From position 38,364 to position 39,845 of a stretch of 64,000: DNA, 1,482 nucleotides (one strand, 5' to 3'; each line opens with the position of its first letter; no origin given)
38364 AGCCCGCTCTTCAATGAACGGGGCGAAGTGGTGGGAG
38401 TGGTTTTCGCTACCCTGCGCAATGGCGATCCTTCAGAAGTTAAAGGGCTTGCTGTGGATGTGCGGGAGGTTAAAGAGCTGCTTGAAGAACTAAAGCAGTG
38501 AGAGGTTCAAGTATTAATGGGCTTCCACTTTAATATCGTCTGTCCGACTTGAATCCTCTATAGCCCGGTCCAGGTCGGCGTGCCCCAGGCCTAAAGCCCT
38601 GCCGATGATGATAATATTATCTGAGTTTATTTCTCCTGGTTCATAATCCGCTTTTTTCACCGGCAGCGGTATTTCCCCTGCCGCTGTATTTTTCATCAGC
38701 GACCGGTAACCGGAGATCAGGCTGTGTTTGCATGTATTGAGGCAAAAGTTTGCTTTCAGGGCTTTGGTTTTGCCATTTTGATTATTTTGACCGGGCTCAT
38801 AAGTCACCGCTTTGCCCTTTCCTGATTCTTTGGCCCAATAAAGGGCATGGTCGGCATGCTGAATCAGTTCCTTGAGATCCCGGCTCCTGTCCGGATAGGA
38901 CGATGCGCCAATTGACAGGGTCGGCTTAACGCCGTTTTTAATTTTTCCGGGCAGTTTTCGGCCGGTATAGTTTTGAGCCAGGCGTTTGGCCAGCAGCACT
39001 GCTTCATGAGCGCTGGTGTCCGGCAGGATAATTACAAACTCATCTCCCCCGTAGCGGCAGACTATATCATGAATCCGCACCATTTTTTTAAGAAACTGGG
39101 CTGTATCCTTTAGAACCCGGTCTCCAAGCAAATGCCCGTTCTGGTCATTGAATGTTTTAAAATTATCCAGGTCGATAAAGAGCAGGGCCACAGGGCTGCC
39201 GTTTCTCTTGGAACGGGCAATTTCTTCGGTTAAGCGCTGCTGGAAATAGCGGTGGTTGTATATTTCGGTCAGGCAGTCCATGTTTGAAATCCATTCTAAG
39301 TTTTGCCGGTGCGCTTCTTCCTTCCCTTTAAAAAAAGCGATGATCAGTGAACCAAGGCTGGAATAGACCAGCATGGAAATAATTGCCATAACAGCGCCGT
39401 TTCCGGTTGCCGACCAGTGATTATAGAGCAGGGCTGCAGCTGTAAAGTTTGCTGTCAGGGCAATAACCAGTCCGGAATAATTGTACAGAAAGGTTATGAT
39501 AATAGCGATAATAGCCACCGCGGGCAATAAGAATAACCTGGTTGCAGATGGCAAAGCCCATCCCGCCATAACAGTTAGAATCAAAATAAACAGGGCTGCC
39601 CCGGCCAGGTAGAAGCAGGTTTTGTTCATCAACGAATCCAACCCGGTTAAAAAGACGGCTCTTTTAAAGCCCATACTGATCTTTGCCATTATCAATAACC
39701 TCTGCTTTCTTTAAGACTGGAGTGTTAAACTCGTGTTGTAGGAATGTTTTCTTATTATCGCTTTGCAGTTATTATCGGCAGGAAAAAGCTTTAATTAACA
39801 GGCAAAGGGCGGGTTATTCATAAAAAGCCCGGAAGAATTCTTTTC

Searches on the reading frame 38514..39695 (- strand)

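Call 11: search_protein_families(library=ncbifam, proteins=[window:38514-39695:-])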
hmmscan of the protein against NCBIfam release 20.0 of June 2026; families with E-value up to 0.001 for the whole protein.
window:38514-39695:- (393 aa): 22 families
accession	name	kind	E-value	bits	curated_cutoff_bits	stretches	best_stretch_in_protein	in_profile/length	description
TIGR00254.1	GGDEF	domain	3.5e-52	176.5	37.4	1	133-297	1-165/168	diguanylate cyclase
NF007135.0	PRK09581.1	equivalog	7.7e-45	153.5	474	1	136-298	291-454/457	PleD family two-component system response regulator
NF038266.1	diguan_SiaD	equivalog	3.5e-42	144.5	290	1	131-295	88-251/252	biofilm regulation diguanylate cyclase SiaD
NF007423.1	PRK09966.1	equivalog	2.5e-39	135.3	325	1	128-289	230-390/390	diguanylate cyclase DgcN/YfiN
NF007380.0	PRK09894.1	equivalog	6.5e-38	130.8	256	1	113-301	105-289/296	diguanylate cyclase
NF051473.1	DigCycDgcsShew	equivalog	4.5e-35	121.4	400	1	139-293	137-285/291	diguanylate cyclase DgcS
NF041606.1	dguan_cyc_DgcA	equivalog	5.4e-33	114.4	370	1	137-296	178-336/340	diguanylate cyclase DgcA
NF047654.1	DiguCycDgcRLepto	equivalog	6.6e-33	113.9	500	1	133-297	129-294/295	diguanylate cyclase DgcR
NF007298.0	PRK09776.1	equivalog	1e-32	113.1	1135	1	130-318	677-864/1111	diguanylate cyclase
NF007474.0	PRK10060.1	equivalog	1.5e-30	106.1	782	1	126-327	226-423/663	cyclic di-GMP phosphodiesterase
NF007599.0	PRK10245.1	equivalog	4.1e-29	101.2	402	1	37-295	110-366/371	diguanylate cyclase AdrA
NF011955.1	PRK15426.1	equivalog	1.8e-28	99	408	1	130-297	391-559/564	cellulose biosynthesis regulator diguanylate cyclase DgcQ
NF045675.1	PhdiestaseDibA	equivalog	3.8e-27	94.9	980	1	130-297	196-362/623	phosphodiesterase DibA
NF047872.1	GGDEF_GdpS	equivalog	5.5e-24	85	400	1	54-299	102-349/355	GGDEF domain-containing protein GdpS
NF040885.1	diguan_DgcJ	equivalog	4.3e-23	81.9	500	1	136-292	342-489/493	diguanylate cyclase DgcJ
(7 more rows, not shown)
